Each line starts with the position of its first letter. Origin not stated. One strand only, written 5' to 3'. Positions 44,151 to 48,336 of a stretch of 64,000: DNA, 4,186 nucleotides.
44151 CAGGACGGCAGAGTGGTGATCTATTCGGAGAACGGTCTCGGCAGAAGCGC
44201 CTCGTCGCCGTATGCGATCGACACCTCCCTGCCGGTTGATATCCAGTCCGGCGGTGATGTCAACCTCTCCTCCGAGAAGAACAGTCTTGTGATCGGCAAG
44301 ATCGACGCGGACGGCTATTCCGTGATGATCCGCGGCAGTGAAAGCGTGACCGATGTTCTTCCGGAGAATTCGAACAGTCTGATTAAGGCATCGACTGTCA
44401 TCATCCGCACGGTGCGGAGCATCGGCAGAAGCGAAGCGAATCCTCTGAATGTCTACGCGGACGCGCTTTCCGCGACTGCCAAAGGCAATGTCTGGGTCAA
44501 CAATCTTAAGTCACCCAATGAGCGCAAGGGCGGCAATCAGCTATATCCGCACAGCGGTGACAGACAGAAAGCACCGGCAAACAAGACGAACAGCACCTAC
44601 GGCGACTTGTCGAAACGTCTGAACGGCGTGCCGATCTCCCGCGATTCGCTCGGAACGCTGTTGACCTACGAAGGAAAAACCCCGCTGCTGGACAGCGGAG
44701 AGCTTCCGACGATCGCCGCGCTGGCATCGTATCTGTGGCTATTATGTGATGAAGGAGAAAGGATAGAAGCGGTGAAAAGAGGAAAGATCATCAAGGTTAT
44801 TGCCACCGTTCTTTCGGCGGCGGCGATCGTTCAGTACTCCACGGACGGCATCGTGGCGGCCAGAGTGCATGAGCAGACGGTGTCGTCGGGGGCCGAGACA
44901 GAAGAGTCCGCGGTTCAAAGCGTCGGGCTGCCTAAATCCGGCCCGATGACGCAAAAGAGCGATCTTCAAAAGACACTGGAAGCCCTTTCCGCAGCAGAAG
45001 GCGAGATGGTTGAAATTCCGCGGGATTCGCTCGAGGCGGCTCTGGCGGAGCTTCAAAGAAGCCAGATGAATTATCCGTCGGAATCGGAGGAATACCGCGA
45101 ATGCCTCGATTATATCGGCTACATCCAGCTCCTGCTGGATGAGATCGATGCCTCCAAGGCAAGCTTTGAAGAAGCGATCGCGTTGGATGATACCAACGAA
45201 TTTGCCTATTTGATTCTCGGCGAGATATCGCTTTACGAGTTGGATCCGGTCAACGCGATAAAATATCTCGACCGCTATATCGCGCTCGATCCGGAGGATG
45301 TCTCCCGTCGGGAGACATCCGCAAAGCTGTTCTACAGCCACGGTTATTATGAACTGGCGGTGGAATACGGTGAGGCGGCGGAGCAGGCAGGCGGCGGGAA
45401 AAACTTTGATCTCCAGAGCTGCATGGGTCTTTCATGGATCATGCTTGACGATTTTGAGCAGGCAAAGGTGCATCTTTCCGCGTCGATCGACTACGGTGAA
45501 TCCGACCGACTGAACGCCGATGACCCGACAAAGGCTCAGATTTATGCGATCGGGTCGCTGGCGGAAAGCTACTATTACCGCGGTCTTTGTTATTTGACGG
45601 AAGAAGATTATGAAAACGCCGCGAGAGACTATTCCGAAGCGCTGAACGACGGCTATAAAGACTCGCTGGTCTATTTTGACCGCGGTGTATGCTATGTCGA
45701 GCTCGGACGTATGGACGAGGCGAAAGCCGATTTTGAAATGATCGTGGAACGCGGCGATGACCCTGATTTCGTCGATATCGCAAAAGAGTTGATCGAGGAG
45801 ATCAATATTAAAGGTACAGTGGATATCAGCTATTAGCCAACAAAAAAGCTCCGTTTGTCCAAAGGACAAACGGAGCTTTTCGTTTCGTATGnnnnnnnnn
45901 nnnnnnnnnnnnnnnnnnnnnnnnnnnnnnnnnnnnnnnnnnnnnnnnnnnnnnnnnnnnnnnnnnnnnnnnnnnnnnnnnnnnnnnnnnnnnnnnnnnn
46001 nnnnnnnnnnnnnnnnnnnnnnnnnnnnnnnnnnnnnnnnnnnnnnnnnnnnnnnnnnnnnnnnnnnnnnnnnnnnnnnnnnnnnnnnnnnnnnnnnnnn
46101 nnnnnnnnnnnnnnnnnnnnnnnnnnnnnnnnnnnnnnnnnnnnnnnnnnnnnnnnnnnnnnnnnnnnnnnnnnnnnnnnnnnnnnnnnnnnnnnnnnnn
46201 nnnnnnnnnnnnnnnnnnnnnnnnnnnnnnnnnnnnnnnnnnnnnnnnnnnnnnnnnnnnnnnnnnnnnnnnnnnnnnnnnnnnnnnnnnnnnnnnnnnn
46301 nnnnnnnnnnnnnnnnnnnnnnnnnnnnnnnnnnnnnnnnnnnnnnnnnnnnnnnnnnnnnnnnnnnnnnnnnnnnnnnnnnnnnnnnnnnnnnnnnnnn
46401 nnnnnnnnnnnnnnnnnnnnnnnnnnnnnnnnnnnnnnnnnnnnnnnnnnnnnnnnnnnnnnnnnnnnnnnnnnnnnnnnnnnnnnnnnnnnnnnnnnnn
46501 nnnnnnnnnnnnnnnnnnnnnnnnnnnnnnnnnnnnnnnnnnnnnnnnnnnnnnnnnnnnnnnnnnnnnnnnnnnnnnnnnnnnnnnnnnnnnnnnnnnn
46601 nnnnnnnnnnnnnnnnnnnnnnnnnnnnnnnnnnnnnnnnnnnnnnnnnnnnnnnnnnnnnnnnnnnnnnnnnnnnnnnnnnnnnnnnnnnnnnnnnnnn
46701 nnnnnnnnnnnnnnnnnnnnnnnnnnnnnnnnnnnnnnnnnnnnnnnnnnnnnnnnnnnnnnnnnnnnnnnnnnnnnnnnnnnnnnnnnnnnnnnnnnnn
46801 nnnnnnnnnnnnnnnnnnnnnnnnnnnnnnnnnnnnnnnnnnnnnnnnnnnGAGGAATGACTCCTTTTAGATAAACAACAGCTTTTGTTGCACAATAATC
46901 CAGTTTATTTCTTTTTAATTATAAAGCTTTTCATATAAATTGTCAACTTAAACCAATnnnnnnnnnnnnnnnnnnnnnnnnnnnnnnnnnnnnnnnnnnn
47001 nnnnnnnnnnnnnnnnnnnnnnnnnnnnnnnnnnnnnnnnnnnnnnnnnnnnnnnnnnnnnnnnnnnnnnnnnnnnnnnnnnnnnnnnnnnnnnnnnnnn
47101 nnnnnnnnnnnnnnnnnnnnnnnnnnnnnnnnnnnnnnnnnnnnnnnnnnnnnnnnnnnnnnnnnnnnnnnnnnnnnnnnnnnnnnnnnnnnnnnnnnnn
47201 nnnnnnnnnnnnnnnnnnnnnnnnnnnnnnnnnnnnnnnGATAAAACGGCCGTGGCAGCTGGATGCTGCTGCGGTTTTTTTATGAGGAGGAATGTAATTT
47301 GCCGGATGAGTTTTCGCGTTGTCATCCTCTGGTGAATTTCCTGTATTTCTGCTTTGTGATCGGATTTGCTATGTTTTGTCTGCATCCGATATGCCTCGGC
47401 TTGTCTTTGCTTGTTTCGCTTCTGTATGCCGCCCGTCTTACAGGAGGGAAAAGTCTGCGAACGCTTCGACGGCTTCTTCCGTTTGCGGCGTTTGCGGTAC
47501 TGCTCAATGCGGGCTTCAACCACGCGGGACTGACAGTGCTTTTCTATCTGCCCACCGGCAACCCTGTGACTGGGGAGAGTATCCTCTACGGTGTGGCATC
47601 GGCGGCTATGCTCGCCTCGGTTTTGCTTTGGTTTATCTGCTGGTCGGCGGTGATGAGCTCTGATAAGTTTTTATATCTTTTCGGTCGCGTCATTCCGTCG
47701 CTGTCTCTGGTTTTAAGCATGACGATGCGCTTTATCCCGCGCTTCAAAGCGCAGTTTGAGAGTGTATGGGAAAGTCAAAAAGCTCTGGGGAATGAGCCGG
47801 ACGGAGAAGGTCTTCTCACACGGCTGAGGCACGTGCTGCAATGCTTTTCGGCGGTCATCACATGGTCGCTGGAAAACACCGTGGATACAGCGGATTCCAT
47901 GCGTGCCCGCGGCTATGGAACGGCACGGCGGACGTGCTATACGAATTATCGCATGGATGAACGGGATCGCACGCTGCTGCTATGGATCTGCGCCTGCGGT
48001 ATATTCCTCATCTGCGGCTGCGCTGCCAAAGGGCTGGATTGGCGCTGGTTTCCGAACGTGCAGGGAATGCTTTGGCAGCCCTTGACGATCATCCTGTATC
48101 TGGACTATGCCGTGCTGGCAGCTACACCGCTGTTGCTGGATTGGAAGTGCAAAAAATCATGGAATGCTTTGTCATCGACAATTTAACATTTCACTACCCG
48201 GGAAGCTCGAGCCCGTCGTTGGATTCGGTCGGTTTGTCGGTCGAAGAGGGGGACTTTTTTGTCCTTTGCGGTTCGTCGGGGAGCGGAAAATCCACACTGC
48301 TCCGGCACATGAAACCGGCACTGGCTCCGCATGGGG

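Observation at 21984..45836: Single 23.85-kb ORF encoding a 7,950-aa giant surface protein with no recognisable anchor or dedicated export partners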

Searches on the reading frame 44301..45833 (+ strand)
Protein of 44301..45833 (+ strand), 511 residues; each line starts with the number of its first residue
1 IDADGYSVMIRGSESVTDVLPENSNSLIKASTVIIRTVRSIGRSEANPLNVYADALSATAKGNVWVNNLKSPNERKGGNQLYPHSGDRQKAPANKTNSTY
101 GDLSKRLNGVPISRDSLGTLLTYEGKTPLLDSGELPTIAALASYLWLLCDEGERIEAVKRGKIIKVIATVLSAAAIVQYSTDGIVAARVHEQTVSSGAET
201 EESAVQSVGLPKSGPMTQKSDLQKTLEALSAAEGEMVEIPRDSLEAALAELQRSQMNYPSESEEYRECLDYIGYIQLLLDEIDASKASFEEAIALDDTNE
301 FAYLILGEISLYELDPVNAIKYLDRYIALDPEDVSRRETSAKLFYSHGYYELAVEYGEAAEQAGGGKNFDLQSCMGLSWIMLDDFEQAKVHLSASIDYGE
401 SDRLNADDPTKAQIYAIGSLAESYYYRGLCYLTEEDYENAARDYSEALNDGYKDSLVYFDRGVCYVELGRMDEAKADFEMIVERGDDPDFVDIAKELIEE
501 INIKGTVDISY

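Call 47: find_homologous_proteins(query=window:44301-45833:+, max_evalue=0.001)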
Query window:44301-45833:+ (511 aa): 6 proteins with E <= 0.001 among 8000 candidates.
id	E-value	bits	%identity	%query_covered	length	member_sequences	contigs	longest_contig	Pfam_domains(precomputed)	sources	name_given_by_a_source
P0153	5.5e-34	136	31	67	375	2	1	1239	PF14559.13,PF23914.2,PF13371.13,PF00515.35,PF12895.14,PF13424.13,PF13432.13,PF13428.13,PF13181.13,PF07719.24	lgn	-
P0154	4.3e-13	67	33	25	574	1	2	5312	PF13431.13,PF25060.1,PF25062.2,PF13176.13,PF13428.13,PF14559.13,PF13371.13,PF00515.35,PF12895.14,PF13424.13,PF13432.13,PF13181.13,PF07719.24,PF13174.13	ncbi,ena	-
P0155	4.1e-8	50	24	36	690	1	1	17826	PF13431.13,PF25062.2,PF13414.13,PF13428.13,PF14559.13,PF24575.2,PF25575.1,PF13371.13,PF00515.35,PF13424.13,PF13432.13,PF13181.13,PF14561.13,PF07719.24,PF13174.13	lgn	-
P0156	2.7e-5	41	26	50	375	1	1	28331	PF23914.2,PF13371.13,PF00515.35,PF12895.14,PF13432.13,PF07719.24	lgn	-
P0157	2.3e-4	38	25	41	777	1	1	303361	PF13431.13,PF23914.2,PF13414.13,PF12569.15,PF13428.13,PF13374.13,PF14559.13,PF24575.2,PF13371.13,PF00515.35,PF13424.13,PF21033.5,PF13432.13,PF13181.13,PF01239.29,PF07719.24,PF13174.13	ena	-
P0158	3.1e-4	38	29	12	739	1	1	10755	PF25575.1,PF13431.13,PF13289.13,PF00515.35,PF13424.13,PF13432.13,PF13181.13,PF07719.24,PF13174.13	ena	-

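Call 49: find_encoding_contigs(protein=P0156, flank=10000, max_places=2)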
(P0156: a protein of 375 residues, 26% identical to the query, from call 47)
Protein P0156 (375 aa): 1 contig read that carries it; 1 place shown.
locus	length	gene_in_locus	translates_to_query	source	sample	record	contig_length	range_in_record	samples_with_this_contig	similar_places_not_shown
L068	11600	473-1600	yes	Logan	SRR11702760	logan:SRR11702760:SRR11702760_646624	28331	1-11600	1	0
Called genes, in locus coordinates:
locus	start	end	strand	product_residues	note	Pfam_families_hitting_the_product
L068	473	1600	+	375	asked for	PF12895:ANAPC3 (faint), PF00515:TPR_1 (faint), PF07719:TPR_2 (faint), PF13371:TPR_9 (faint), PF13432:TPR_16 (faint), PF23914:TPR_CcmH_CycH (weak)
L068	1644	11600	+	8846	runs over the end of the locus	-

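Call 72: predict_structure(alignment_id=A7)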
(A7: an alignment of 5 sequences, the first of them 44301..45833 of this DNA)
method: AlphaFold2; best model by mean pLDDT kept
length: 511 residues; sequences in the alignment: 5
mean_pLDDT: 61.7   pTM: 0.52
mean pLDDT of the five models: 61.7, 60.1, 59.2, 58.4, 57.6
residues with pLDDT >= 90: 152; 70-90: 107; 50-70: 13; < 50: 239
segments of 3 or more residues with pLDDT < 50: 1-238
pLDDT, mean of each block of 10 residues (from residue 1): 31 35 36 29 30 29 26 30 28 28 29 25 23 32 40 37 41 34 26 27 25 27 38 41 83 86 88 87 94 94 91 84 93 84 89 93 81 95 96 94 71 70 95 95 95 89 95 96 90 93 83 56
secondary structure, 60 per line:
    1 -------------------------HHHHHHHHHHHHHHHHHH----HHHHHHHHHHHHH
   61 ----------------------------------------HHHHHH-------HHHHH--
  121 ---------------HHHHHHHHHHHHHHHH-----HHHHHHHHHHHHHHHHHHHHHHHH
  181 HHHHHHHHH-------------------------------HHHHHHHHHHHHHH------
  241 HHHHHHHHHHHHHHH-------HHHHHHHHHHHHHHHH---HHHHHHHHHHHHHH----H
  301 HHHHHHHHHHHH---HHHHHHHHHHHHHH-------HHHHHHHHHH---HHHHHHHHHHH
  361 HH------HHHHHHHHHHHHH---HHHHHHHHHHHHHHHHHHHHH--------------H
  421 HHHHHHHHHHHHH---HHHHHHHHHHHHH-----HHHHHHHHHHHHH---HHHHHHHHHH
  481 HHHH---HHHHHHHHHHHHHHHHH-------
elements in order: H26-43 H48-60 H101-106 H114-118 H136-151 H157-189 H221-234 H241-255 H263-278 H282-295 H300-312 H316-329 H337-346 H350-362 H369-381 H385-405 H420-433 H437-449 H455-467 H471-484 H488-504

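Call 84: fold_search(model_id=the predicted structure, library=pdb)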
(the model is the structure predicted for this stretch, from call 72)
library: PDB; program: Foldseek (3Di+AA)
matches with E <= 10: 1566; with E <= 0.001: 296
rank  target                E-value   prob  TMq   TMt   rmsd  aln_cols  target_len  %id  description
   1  9qhb                  1.8e-09  1.00  0.35  0.58   8.1       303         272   18  Crystal structure of 16-repeat CTPR protein with eliminated coordination sites (released 2025-10-22)
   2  8chy                  3.5e-09  1.00  0.37  0.63   7.5       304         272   18  Crystal structure of an 8-repeat consensus TPR superhelix with Zinc. (released 2024-02-21)
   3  9qhc_B                1.7e-08  1.00  0.35  0.57   6.8       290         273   18  Crystal structure of 8-repeat CTPR protein with eliminated coordination sites (released 2025-10-22)
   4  1w3b_B                3.5e-07  1.00  0.32  0.41   7.2       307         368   18  The superhelical TPR domain of O-linked GlcNAc transferase reveals structural similarities to importin alpha. (released 2004-09-09)
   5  6eou                  3.7e-07  1.00  0.30  0.42   8.0       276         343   18  O-GlcNAc transferase TPR domain with the intellectual disability associated mutation L254F (released 2018-05-09)
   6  9pkq_B                4.6e-07  1.00  0.25  0.26  14.8       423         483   13  Structure of the cytoplasmic domain of unliganded human Tom70, open and closed conformations (released 2026-03-18)
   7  9qhc_A                4.8e-07  1.00  0.35  0.56   6.8       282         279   19  Crystal structure of 8-repeat CTPR protein with eliminated coordination sites (released 2025-10-22)
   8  7y4i_A                4.8e-07  1.00  0.20  0.14  19.4       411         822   14  Crystal structure of SPINDLY in complex with GDP (released 2022-12-07)
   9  1w3b_A                5.6e-07  1.00  0.27  0.34  10.4       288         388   18  The superhelical TPR domain of O-linked GlcNAc transferase reveals structural similarities to importin alpha. (released 2004-09-09)
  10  8dtg_A                6.7e-07  1.00  0.34  0.23   6.1       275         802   17  Cryo-EM structure of Arabidopsis SPY alternative conformation 1 (released 2023-03-08)
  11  8dth_B                7.3e-07  1.00  0.35  0.26   5.6       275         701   17  Cryo-EM structure of Arabidopsis SPY alternative conformation 2 (released 2023-03-08)
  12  8dtg_B                8.3e-07  1.00  0.34  0.25   5.8       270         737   17  Cryo-EM structure of Arabidopsis SPY alternative conformation 1 (released 2023-03-08)
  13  8dtf_A                9.1e-07  1.00  0.34  0.23   5.6       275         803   17  Cryo-EM structure of the full length Arabidopsis SPY with complete TPRs (released 2023-03-08)
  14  9ijj_k                1.1e-06  1.00  0.21  0.14  26.8       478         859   12  In situ structure of the central apparatus in mouse sperm axoneme. (released 2025-06-04)
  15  7yea_A                1.1e-06  1.00  0.29  0.16  18.6       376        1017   15  Human O-GlcNAc transferase Dimer (released 2023-07-12)
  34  2ho1_A                5.3e-06  1.00  0.30  0.61   6.5       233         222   16  Functional Characterization of Pseudomonas Aeruginosa pilF (released 2006-07-25)
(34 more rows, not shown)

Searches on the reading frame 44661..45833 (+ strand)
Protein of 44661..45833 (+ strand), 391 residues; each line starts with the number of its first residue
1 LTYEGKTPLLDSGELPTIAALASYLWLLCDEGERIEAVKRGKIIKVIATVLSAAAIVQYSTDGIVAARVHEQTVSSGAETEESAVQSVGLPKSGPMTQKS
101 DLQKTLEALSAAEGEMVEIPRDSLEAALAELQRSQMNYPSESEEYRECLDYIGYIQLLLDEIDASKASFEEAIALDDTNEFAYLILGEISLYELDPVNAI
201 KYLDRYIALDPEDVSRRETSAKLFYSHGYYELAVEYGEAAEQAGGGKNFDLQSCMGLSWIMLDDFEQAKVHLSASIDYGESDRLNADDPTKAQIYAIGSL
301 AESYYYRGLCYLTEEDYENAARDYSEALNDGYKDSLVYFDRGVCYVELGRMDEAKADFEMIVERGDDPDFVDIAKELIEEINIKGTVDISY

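Call 57: find_related_loci(query=A4, collection=metagenome_contigs, flank=10000)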
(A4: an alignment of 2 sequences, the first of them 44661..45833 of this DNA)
Query A4 (391 aa) in metagenome_contigs; peptide patterns used: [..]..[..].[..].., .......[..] (x = any residue, [..] = any of these).
600 stretches matched a pattern (row limit reached: there are more); 40 encode a relative of the query (tblastn E <= 1e-3); 40 distinct loci.
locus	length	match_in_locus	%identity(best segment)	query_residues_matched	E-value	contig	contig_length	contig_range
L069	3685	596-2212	32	167-391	2e-10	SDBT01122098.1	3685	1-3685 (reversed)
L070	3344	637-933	39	302-368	2e-9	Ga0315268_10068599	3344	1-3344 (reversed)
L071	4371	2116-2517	26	255-391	1e-8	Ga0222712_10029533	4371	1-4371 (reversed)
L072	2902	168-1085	26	101-367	3e-8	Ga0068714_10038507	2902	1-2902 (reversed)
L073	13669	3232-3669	29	127-277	6e-8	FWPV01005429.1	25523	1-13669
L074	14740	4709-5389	24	147-358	2e-7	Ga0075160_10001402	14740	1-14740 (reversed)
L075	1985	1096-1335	38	299-377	1e-7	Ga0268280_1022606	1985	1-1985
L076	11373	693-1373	24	147-358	2e-7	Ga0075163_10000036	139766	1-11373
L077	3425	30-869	37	207-381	2e-7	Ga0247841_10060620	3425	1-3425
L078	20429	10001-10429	27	247-366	1e-6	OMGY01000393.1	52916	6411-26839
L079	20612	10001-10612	23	125-372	8e-7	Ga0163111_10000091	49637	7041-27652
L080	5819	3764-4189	27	247-365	2e-6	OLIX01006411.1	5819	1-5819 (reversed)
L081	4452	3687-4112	27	247-365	2e-6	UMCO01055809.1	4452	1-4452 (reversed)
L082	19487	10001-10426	27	247-365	3e-6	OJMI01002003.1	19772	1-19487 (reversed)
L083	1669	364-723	28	157-277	3e-6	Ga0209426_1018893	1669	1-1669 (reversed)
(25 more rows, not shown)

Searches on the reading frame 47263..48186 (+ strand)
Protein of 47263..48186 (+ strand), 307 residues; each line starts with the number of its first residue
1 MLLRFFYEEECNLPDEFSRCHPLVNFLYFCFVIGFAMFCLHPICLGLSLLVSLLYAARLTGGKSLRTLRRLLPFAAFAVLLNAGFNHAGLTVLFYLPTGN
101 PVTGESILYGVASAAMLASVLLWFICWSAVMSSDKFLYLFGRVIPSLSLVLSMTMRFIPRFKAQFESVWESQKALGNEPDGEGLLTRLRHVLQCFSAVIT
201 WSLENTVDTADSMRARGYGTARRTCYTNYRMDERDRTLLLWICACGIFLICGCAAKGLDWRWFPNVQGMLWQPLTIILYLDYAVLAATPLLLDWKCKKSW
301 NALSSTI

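Call 10: search_protein_families(library=pfam, max_evalue=0.001, proteins=[window:47263-48186:+])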
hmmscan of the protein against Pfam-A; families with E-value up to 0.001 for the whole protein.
window:47263-48186:+ (307 aa): 1 family
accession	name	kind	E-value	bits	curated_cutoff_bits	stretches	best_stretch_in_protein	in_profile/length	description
PF02361.21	CbiQ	-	8.5e-07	29.3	25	1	26-221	13-211/216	Cobalt transport protein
